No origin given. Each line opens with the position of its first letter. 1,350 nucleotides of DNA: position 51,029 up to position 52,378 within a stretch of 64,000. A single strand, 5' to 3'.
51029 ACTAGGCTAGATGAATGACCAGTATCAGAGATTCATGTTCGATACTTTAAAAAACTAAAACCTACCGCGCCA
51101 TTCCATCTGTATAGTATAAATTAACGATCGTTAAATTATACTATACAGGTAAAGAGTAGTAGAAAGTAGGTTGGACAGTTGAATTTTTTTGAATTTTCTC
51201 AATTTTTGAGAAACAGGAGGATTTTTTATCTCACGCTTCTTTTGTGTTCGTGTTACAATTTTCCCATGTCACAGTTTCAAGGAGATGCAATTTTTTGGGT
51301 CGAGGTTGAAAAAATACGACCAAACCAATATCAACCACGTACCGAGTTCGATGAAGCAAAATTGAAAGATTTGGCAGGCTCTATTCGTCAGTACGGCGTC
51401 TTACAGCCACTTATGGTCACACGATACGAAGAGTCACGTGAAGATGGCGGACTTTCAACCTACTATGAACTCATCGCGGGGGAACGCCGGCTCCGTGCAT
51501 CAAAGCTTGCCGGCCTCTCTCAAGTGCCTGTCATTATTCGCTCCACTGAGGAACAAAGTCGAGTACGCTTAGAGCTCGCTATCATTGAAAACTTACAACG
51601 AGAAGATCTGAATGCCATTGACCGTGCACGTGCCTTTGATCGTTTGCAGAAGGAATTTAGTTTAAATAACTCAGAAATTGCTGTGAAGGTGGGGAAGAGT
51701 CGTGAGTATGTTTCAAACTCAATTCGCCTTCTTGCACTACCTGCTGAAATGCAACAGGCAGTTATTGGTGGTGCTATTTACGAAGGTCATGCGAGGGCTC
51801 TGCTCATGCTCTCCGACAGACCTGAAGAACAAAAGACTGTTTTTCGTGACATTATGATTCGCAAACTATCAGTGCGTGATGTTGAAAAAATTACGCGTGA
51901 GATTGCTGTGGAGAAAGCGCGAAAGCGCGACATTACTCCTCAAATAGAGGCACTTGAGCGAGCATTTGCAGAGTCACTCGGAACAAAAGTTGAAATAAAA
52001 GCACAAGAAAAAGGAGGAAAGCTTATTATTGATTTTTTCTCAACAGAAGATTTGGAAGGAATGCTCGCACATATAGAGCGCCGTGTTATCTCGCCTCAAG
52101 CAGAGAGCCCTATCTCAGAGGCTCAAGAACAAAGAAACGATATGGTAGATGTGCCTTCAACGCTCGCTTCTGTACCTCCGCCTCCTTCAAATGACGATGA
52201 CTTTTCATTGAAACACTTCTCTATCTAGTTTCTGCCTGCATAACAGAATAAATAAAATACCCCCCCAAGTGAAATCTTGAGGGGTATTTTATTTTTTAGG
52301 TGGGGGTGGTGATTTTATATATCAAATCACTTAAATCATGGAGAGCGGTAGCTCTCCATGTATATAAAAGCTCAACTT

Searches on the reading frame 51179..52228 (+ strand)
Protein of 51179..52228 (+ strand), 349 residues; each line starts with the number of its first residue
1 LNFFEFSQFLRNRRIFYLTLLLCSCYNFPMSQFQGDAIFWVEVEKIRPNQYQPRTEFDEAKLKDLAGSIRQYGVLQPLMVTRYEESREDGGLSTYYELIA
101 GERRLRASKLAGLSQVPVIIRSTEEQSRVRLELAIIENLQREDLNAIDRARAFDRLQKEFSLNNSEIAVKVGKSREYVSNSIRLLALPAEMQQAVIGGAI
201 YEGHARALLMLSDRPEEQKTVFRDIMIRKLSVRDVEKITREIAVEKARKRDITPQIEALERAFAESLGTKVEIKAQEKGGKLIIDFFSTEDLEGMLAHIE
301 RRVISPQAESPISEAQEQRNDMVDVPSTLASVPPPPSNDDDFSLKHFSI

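Call 39: search_protein_families(library=pfam, proteins=[window:51179-52228:+], max_evalue=0.01)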
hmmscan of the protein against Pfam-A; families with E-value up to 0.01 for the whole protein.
window:51179-52228:+ (349 aa): 3 families
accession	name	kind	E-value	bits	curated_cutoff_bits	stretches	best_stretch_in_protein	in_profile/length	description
PF17762.8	HTH_ParB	-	1.5e-30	105.8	22.6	1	142-242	1-100/102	ParB HTH domain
PF02195.25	ParB_N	-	3e-27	95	26.3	1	41-140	6-95/95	ParB N-terminal domain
PF23552.2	ParB_C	-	9.3e-14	51.1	23.8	1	253-299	2-49/50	ParB dimerisation domain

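Call 71: find_homologous_proteins(query=window:51266-52225:+, max_evalue=1e-30)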
Query window:51266-52225:+ (320 aa): 7996 proteins with E <= 1e-30 among 8000 candidates; the best 120 are listed.
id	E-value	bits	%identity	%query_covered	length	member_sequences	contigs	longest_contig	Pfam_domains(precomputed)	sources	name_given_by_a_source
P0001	1.8e-192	656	98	100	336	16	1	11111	PF17762.9,PF23552.3,PF02195.27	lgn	-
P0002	7.0e-175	598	89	100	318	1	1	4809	PF17762.9,PF23552.3,PF02195.27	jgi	-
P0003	2.5e-172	590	87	100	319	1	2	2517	PF17762.9,PF23552.3,PF02195.27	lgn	-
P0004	1.2e-156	538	79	100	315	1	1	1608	PF17762.9,PF23552.3,PF02195.27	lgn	-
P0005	4.5e-156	536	80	100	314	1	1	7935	PF17762.9,PF23552.3,PF02195.27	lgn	-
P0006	5.9e-155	533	80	100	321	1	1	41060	PF17762.9,PF23552.3,PF02195.27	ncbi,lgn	ncbi:MAG: ParB/RepB/Spo0J family partition protein [Patescibacteria group bacterium]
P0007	6.2e-155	533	81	100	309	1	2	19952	PF17762.9,PF23552.3,PF02195.27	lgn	-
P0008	1.4e-154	532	80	100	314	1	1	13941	PF17762.9,PF23552.3,PF02195.27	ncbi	-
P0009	3.1e-154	530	79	100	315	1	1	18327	PF17762.9,PF23552.3,PF02195.27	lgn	-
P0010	5.0e-154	530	80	100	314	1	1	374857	PF17762.9,PF23552.3,PF02195.27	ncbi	-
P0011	5.6e-154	530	80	100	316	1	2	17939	PF17762.9,PF23552.3,PF02195.27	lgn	-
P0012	7.1e-152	523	78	100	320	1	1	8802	PF17762.9,PF23552.3,PF02195.27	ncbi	-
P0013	4.0e-150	517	77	100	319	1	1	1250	PF17762.9,PF23552.3,PF02195.27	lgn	-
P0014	2.4e-149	514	78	100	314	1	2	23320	PF17762.9,PF23552.3,PF02195.27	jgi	jgi:ParB family chromosome partitioning protein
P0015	2.6e-146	504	78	100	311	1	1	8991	PF17762.9,PF23552.3,PF02195.27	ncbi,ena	-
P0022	5.9e-138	477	74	100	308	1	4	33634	PF17762.9,PF23552.3,PF02195.27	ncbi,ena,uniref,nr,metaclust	ncbi:hypothetical protein A2841_00655 [Candidatus Kaiserbacteria bacterium RIFCSPHIGHO2_01_FULL_48_1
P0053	1.3e-130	453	67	100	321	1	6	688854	PF17762.9,PF23552.3,PF02195.27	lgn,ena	-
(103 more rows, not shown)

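Call 72: find_encoding_contigs(protein=P0010, flank=10000, max_places=1)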
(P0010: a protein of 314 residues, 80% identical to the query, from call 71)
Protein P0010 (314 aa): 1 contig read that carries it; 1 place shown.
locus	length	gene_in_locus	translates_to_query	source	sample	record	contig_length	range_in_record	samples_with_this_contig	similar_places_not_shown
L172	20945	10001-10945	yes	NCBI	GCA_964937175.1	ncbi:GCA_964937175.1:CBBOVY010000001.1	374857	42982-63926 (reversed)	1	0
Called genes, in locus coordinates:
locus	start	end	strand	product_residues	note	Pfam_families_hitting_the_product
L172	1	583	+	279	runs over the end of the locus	-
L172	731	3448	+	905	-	PF02861:Clp_N, PF23569:NBD_SMAX1 (weak), PF00004:AAA, PF17871:AAA_lid_9, PF00004:AAA, PF07724:AAA_2, PF07728:AAA_5, PF10431:ClpB_D2-small, +8 more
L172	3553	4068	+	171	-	-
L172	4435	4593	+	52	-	PF00471:Ribosomal_L33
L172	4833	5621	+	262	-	PF01545:Cation_efflux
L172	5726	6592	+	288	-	PF18895:T4SS_pilin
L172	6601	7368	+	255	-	-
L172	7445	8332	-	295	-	PF01745:IPT, PF01715:IPPT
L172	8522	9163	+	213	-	PF08534:Redoxin, PF00578:AhpC-TSA, PF10417:1-cysPrx_C (weak)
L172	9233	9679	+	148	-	PF01812:5-FTHF_cyc-lig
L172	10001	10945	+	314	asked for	PF02195:ParB_N, PF17762:HTH_ParB, PF23552:ParB_C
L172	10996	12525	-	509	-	PF13328:HD_4, PF01966:HD, PF04607:RelA_SpoT, PF02824:TGS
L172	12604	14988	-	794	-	PF01751:Toprim, PF01131:Topoisom_bac, PF01396:Zn_ribbon_Top1, PF13368:Toprim_C_rpt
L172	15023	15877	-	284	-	PF02481:DNA_processg_A, PF17782:WHD_DprA (weak)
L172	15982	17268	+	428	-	PF02403:Seryl_tRNA_N, PF00587:tRNA-synt_2b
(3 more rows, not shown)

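Call 73: find_encoding_contigs(protein=P0022, flank=10000, max_places=1)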
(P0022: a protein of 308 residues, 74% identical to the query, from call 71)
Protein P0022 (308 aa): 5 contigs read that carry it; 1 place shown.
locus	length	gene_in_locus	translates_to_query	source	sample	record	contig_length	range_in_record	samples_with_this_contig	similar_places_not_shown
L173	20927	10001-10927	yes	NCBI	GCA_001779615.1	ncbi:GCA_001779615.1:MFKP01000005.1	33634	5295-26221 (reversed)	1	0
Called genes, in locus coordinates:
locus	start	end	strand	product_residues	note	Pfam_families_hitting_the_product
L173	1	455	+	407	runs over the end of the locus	PF00266:Aminotran_5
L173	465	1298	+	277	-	-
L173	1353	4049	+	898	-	PF02861:Clp_N, PF23569:NBD_SMAX1 (weak), PF00004:AAA, PF17871:AAA_lid_9, PF00004:AAA, PF07724:AAA_2, PF07728:AAA_5, PF10431:ClpB_D2-small, +8 more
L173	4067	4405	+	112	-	PF02604:PhdYeFM_antitox (weak)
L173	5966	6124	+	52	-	PF00471:Ribosomal_L33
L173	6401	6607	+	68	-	-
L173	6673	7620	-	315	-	PF01745:IPT, PF01715:IPPT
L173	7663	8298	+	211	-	PF00578:AhpC-TSA, PF08534:Redoxin, PF10417:1-cysPrx_C (weak)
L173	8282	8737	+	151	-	PF01812:5-FTHF_cyc-lig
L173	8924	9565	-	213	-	-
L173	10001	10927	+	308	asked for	PF02195:ParB_N, PF17762:HTH_ParB, PF23552:ParB_C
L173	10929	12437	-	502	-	PF13328:HD_4, PF01966:HD, PF04607:RelA_SpoT, PF02824:TGS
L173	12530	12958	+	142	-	-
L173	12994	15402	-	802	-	PF01751:Toprim, PF01131:Topoisom_bac, PF01396:Zn_ribbon_Top1, PF13368:Toprim_C_rpt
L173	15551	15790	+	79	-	-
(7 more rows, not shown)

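Call 74: find_encoding_contigs(protein=P0053, flank=10000, max_places=1)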
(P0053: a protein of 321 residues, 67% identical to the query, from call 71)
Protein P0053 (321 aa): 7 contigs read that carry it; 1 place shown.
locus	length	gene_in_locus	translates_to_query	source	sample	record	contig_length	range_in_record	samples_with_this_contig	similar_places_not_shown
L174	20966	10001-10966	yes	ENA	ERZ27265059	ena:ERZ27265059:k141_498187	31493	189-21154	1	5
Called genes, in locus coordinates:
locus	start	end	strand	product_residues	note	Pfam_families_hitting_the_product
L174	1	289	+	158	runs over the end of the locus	?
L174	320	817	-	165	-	PF14584:DUF4446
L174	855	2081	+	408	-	PF00266:Aminotran_5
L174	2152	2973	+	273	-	-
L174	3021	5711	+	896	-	PF02861:Clp_N, PF23569:NBD_SMAX1 (weak), PF00004:AAA, PF17871:AAA_lid_9, PF00004:AAA, PF07724:AAA_2, PF07728:AAA_5, PF10431:ClpB_D2-small, +7 more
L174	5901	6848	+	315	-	PF18895:T4SS_pilin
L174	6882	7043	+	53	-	PF00471:Ribosomal_L33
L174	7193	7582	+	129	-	PF01219:DAGK_prokar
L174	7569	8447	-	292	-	PF01745:IPT, PF01715:IPPT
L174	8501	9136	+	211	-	PF00578:AhpC-TSA, PF08534:Redoxin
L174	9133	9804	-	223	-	PF00215:OMPdecase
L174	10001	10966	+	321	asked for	PF02195:ParB_N, PF17762:HTH_ParB, PF23552:ParB_C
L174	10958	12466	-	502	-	PF13328:HD_4, PF01966:HD, PF04607:RelA_SpoT, PF02824:TGS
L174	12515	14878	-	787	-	PF01751:Toprim, PF01131:Topoisom_bac, PF01396:Zn_ribbon_Top1, PF13368:Toprim_C_rpt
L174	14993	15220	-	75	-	-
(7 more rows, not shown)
